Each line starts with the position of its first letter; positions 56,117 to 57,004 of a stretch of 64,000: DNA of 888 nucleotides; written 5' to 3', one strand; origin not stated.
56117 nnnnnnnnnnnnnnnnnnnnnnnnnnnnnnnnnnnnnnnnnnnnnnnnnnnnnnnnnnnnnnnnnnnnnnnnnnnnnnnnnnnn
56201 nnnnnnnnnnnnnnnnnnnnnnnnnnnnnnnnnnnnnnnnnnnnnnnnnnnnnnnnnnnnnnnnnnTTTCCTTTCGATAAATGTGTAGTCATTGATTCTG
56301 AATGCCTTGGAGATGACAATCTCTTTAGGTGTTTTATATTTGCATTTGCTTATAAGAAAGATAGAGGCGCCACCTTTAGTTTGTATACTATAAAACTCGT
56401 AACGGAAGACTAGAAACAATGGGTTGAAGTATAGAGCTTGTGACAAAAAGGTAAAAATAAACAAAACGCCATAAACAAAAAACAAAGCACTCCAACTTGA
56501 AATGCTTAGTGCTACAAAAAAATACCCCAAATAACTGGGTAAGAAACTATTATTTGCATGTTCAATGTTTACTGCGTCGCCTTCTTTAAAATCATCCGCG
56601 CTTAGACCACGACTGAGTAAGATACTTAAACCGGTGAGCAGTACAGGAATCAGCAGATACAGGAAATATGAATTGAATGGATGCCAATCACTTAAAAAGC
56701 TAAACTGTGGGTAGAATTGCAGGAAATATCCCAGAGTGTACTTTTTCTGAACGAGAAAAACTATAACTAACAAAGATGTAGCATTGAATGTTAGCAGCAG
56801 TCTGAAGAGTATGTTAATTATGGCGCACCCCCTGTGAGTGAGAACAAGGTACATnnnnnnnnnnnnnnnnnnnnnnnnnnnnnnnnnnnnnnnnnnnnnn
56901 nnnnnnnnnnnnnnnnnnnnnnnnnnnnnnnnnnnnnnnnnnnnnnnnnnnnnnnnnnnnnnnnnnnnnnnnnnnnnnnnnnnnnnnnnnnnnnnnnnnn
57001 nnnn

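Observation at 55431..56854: AT-rich minus-strand operon encoding a 4-TM membrane protein followed by a 276-aa soluble protein: candidate defence or exclusion cassette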

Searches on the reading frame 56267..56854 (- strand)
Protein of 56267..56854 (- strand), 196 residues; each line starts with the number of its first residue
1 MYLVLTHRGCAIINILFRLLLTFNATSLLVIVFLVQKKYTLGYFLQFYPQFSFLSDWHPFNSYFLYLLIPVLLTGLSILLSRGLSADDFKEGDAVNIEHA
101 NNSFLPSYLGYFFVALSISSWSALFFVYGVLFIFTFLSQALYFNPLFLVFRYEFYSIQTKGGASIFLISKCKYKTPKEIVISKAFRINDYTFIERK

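Call 3: search_protein_families(library=pfam, proteins=[window:56267-56854:-], max_evalue=1)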
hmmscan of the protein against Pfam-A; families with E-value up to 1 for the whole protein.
window:56267-56854:- (196 aa): 1 family
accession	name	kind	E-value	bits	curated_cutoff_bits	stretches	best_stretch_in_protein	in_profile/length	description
PF14936.11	p53-inducible11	-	0.064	13.8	27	1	110-167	98-155/179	Tumour protein p53-inducible protein 11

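Call 4: search_protein_families(library=padloc, proteins=[window:56267-56854:-], max_evalue=1)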
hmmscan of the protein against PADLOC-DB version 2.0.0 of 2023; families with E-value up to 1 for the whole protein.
window:56267-56854:- (196 aa): 7 families
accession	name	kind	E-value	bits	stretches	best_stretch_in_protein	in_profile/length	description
PDLC00221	KwaA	-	4.2e-11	41.1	1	79-194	55-169/173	Unknown function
PDLC00216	KwaA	-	5.1e-09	34.6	1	14-194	3-170/173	Unknown function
PDLC00213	KwaA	-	2.9e-07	28.3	1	60-179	53-179/197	Unknown function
PDLC00210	KwaA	-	5.5e-07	27.9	1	103-183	79-159/169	Unknown function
PDLC00208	KwaA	-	0.0099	13.5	1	28-179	16-164/190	Unknown function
PDLC00215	KwaA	-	0.02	12.5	1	113-162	107-159/196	Unknown function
PDLC00217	KwaA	-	0.027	12.1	1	118-160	114-153/193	Unknown function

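Call 5: search_protein_families(library=phrogs, proteins=[window:56267-56854:-], max_evalue=1)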
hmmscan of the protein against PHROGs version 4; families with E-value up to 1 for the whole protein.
window:56267-56854:- (196 aa): 2 families
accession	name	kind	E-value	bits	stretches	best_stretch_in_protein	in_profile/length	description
phrog_7312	-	unknown function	2.8e-08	34.6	1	14-195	4-186/189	-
phrog_37271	-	unknown function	0.17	13.5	1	125-195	26-92/99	-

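Call 6: search_protein_families(library=ncbifam, proteins=[window:56267-56854:-], max_evalue=1)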
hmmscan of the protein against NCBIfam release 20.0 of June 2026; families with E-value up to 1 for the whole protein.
window:56267-56854:- (196 aa): 0 families

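Call 15: search_solved_structures(query=window:56267-56854:-, max_evalue=10, show_alignments=2)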
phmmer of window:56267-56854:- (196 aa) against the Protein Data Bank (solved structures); distinct sequences matched with E-value up to 10: 1.
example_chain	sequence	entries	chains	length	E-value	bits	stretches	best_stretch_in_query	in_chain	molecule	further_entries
5e04_A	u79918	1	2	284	1.2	12.1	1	55-97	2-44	Nucleoprotein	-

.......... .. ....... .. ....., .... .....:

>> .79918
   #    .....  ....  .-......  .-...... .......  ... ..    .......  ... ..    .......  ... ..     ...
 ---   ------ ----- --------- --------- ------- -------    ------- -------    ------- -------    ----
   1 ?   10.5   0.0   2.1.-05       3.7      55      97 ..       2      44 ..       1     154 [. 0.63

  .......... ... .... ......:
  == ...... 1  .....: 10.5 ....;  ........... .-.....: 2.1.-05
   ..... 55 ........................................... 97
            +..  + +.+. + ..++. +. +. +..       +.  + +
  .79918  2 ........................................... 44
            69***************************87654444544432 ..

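Call 26: find_homologous_proteins(query=window:56267-56854:-, max_evalue=0.001)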
Query window:56267-56854:- (196 aa): 1473 proteins with E <= 0.001 among 1957 candidates; the best 120 are listed.
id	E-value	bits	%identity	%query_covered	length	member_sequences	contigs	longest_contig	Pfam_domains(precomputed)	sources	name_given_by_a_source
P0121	1.6e-118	411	98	100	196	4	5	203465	-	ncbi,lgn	-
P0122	2.0e-108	378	90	100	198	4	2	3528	-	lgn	-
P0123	7.6e-108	377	90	100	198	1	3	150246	-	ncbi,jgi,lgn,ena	-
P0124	1.2e-107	376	89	100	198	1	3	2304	-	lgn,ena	-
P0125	4.3e-105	368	89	98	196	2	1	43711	-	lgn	-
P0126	6.2e-104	364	87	100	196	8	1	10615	-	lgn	-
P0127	3.6e-103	361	87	100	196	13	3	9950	-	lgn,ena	-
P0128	1.5e-99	350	85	98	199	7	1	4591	-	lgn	-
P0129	3.7e-98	345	89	94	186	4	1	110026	-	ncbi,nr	ncbi:TPA: hypothetical protein MDD69_001193 [Klebsiella oxytoca]|nr:hypothetical protein [Klebsiella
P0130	1.3e-78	281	73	94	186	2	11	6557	-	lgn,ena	-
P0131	2.4e-77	277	74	94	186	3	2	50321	-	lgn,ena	-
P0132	5.7e-77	276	71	94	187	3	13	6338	-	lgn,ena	-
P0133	7.1e-77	276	72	94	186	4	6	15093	-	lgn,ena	-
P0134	1.3e-76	275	66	100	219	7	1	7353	PF28043.1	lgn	-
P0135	1.5e-76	275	71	94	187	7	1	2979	-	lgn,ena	-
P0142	1.6e-73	265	70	94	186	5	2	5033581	PF28043.1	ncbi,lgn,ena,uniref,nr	ncbi:hypothetical protein QN095_02365 [Enterobacter cloacae]|uniref:hypothetical protein n=1 Tax=Ent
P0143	2.1e-73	264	72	94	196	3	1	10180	PF28043.1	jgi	jgi:hypothetical protein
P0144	2.9e-73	264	69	94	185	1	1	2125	PF28043.1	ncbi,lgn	-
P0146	7.6e-73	262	72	94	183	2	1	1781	PF28043.1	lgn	-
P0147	6.9e-72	259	69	94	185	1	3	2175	PF28043.1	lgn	-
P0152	1.8e-71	258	69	93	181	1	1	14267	PF28043.1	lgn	-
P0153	1.9e-71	258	68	94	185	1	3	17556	PF28043.1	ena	-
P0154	2.2e-71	258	68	94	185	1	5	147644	PF28043.1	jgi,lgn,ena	jgi:glucose-6-phosphate-specific signal transduction histidine kinase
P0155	2.3e-71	258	67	95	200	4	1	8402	PF28043.1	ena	-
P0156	3.2e-71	257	70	94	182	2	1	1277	PF28043.1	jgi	jgi:hypothetical protein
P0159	8.4e-71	256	71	93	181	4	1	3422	PF28043.1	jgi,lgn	-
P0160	1.1e-70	255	70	94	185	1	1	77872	PF28043.1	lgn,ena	-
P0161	1.1e-70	255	69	93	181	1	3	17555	PF28043.1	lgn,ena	-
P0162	1.3e-70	255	70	94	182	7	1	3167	PF28043.1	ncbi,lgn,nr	ncbi:MAG: hypothetical protein EOM12_15255 [Verrucomicrobiae bacterium]|nr:hypothetical protein [Ver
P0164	1.4e-70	255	68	94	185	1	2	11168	PF28043.1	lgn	-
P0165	1.6e-70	255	69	94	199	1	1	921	PF28043.1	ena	-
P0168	2.4e-70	254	68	93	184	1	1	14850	PF28043.1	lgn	-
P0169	2.4e-70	254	70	94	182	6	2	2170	PF28043.1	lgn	-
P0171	2.7e-70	254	68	94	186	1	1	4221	PF28043.1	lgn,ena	-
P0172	3.2e-70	254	68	94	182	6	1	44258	PF28043.1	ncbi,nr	ncbi:hypothetical protein D9981_13425 [Pseudoalteromonas phenolica O-BC30]|nr:hypothetical protein D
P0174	3.6e-70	254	69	94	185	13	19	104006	PF28043.1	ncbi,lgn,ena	-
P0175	4.2e-70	253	68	94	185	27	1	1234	PF28043.1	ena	-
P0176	4.7e-70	253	68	94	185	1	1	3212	PF28043.1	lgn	-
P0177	5.6e-70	253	70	94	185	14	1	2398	PF28043.1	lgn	-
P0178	5.8e-70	253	69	93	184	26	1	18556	PF28043.1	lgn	-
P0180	6.3e-70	253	68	94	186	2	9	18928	PF28043.1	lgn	-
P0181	6.8e-70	253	71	92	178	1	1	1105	PF28043.1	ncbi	-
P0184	9.5e-70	252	69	94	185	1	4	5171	PF28043.1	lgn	-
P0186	1.2e-69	252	68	93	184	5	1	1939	PF28043.1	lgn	-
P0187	1.2e-69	252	68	93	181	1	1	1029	PF28043.1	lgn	-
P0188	1.3e-69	252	69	93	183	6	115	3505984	PF28043.1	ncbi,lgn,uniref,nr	ncbi:TPA: hypothetical protein ACG3NF_001189 [Legionella pneumophila]|uniref:hypothetical protein n=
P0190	1.4e-69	252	68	94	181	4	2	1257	PF28043.1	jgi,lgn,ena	-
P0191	1.5e-69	252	69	94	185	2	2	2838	PF28043.1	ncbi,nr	ncbi:MAG: hypothetical protein GX857_13475 [Bacteroidales bacterium]|nr:hypothetical protein [Bacter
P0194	1.9e-69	251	68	93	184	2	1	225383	PF28043.1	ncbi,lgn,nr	ncbi:hypothetical protein [Photorhabdus hindustanensis]|nr:hypothetical protein [Photorhabdus hindus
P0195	2.1e-69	251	69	94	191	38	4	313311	PF28043.1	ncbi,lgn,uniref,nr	ncbi:hypothetical protein [Vibrio tubiashii]|uniref:Uncharacterized protein n=1 Tax=Vibrio bivalvici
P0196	2.2e-69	251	68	94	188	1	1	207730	PF28043.1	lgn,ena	-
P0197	2.2e-69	251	67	94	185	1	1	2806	PF28043.1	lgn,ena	-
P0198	2.5e-69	251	67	93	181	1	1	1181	PF28043.1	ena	-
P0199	4.0e-69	250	68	94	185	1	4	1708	PF28043.1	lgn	-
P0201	4.8e-69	250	68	93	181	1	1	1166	PF28043.1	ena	-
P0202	5.0e-69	250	67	94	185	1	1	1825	PF28043.1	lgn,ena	-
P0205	5.9e-69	250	68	94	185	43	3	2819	PF28043.1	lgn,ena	-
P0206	6.0e-69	250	67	94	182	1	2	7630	PF28043.1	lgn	-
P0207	6.3e-69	250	68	93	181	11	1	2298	PF28043.1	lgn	-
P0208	6.4e-69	250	67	94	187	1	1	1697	PF28043.1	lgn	-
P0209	6.4e-69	250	66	94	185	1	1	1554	PF28043.1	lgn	-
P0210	6.9e-69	249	68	94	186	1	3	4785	PF28043.1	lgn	-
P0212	7.3e-69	249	67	94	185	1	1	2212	PF28043.1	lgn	-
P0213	8.3e-69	249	68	94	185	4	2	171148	PF28043.1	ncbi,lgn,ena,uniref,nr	ncbi:hypothetical protein [Marinospirillum minutulum]|uniref:hypothetical protein n=1 Tax=Marinospir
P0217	1.2e-68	249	68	94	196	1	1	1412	PF28043.1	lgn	-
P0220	1.3e-68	249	67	94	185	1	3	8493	PF28043.1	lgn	-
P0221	1.3e-68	249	68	94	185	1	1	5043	PF28043.1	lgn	-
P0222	1.4e-68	248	66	93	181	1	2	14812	PF28043.1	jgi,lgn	jgi:hypothetical protein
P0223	1.6e-68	248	67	93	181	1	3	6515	PF28043.1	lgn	-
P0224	1.8e-68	248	67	94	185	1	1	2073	PF28043.1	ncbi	-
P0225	1.9e-68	248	68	93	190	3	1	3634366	PF28043.1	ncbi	ncbi:hypothetical protein AB4210_012140 [Vibrio cyclitrophicus]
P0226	2.0e-68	248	68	94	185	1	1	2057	PF28043.1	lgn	-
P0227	2.0e-68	248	67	94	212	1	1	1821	PF28043.1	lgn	-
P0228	2.1e-68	248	67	94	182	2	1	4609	PF28043.1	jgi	-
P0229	2.4e-68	248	65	94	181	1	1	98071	PF28043.1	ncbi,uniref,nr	ncbi:hypothetical protein R3X26_13365 [Vibrio sp. TH_r3]|uniref:hypothetical protein n=1 Tax=Vibrio 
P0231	3.0e-68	247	68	93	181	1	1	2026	PF28043.1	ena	-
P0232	3.2e-68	247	68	93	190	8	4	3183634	PF28043.1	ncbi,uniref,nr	ncbi:hypothetical protein SBW85_00870 [Vibrio plantisponsor]|uniref:Uncharacterized protein n=1 Tax=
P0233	3.2e-68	247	67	94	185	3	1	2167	PF28043.1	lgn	-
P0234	3.5e-68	247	66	94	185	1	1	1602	PF28043.1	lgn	-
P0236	3.7e-68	247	68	94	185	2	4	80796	PF28043.1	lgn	-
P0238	4.1e-68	247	67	94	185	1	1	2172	PF28043.1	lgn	-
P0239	4.2e-68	247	69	93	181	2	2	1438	PF28043.1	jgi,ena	jgi:hypothetical protein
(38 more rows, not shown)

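Call 50: predict_structure(alignment_id=A2)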
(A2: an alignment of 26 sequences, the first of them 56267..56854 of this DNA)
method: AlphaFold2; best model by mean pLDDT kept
length: 196 residues; sequences in the alignment: 26
mean_pLDDT: 81.6   pTM: 0.75
mean pLDDT of the five models: 81.6, 68.1, 66.9, 64.8, 64.5
residues with pLDDT >= 90: 34; 70-90: 133; 50-70: 25; < 50: 4
segments of 3 or more residues with pLDDT < 50: 1-4
pLDDT, mean of each block of 10 residues (from residue 1): 54 85 85 91 89 87 92 89 78 80 62 81 90 77 76 87 86 82 81 82
secondary structure, 60 per line:
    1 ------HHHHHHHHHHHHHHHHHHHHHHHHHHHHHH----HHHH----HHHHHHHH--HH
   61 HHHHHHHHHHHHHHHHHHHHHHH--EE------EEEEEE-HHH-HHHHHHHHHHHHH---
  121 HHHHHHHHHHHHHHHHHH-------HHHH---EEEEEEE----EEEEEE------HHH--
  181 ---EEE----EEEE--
elements in order: H7-36 H41-44 H49-56 H59-83 E94-99 H105-117 H121-138 H146-149 E153-159 E164-169 E184-186 E191-194

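Call 58: fold_search(model_id=the predicted structure, library=pdb)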
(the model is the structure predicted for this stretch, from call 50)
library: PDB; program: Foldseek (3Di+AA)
matches with E <= 10: 102; with E <= 0.001: 1
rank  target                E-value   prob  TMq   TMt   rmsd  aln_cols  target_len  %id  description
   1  9mrx_A                7.2e-04  1.00  0.54  0.54   6.5       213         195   15  Cryo-EM structure of KwaA-KwaB complex (released 2025-08-06)
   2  9mrg_B                1.3e-03  1.00  0.40  0.43   7.5       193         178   11  Cryo-EM structure of KwaA tetramer with C2 symmetry (released 2025-11-05)
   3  9mrg_D                1.5e-03  1.00  0.41  0.45   7.5       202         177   13  Cryo-EM structure of KwaA tetramer with C2 symmetry (released 2025-11-05)
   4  9mrr_D                2.2e-03  1.00  0.47  0.49   6.9       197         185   15  Cryo-EM structure of KwaA with C4 symmetry (released 2025-08-06)
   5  9mrg_A                2.6e-03  1.00  0.49  0.51   6.9       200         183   16  Cryo-EM structure of KwaA tetramer with C2 symmetry (released 2025-11-05)
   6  9mrr_A                3.1e-03  1.00  0.47  0.50   7.1       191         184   17  Cryo-EM structure of KwaA with C4 symmetry (released 2025-08-06)
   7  4ql5_B                3.0e+00  0.13  0.14  0.36   6.8        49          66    6  Crystal structure of translation initiation factor IF-1 from Streptococcus pneumoniae TIGR4 (released 2014-07-02)
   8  6ok1_D                3.5e+00  0.04  0.10  0.13   7.8        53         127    9  Ltp2-ChsH2(DUF35) aldolase (released 2019-06-26)
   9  1k8g_A                3.7e+00  0.14  0.16  0.12   5.5        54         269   13  Crystal Structure of the N-terminal domain of Oxytricha nova telomere end binding protein alpha subunit both uncomplex (released 2001-12-20)
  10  6ybw_q                4.2e+00  0.08  0.13  0.26   6.8        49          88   10  Structure of a human 48S translational initiation complex - 40S body (released 2020-09-16)
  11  6esq_E                4.2e+00  0.07  0.13  0.18   6.5        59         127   15  Structure of the acetoacetyl-CoA thiolase/HMG-CoA synthase complex from Methanothermococcus thermolithotrophicus soake (released 2018-03-14)
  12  5l4g_H                4.2e+00  0.07  0.13  0.07   6.8        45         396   16  The human 26S proteasome at 3.9 A (released 2016-09-07)
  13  6esq_F                4.4e+00  0.07  0.13  0.18   6.5        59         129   15  Structure of the acetoacetyl-CoA thiolase/HMG-CoA synthase complex from Methanothermococcus thermolithotrophicus soake (released 2018-03-14)
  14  6esq_G                4.4e+00  0.06  0.13  0.18   6.5        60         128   15  Structure of the acetoacetyl-CoA thiolase/HMG-CoA synthase complex from Methanothermococcus thermolithotrophicus soake (released 2018-03-14)
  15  8a3w_Sd               4.9e+00  0.12  0.12  0.39   1.6        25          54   12  CRYO-EM STRUCTURE OF LEISHMANIA MAJOR 80S RIBOSOME : WILD TYPE (released 2023-12-20)
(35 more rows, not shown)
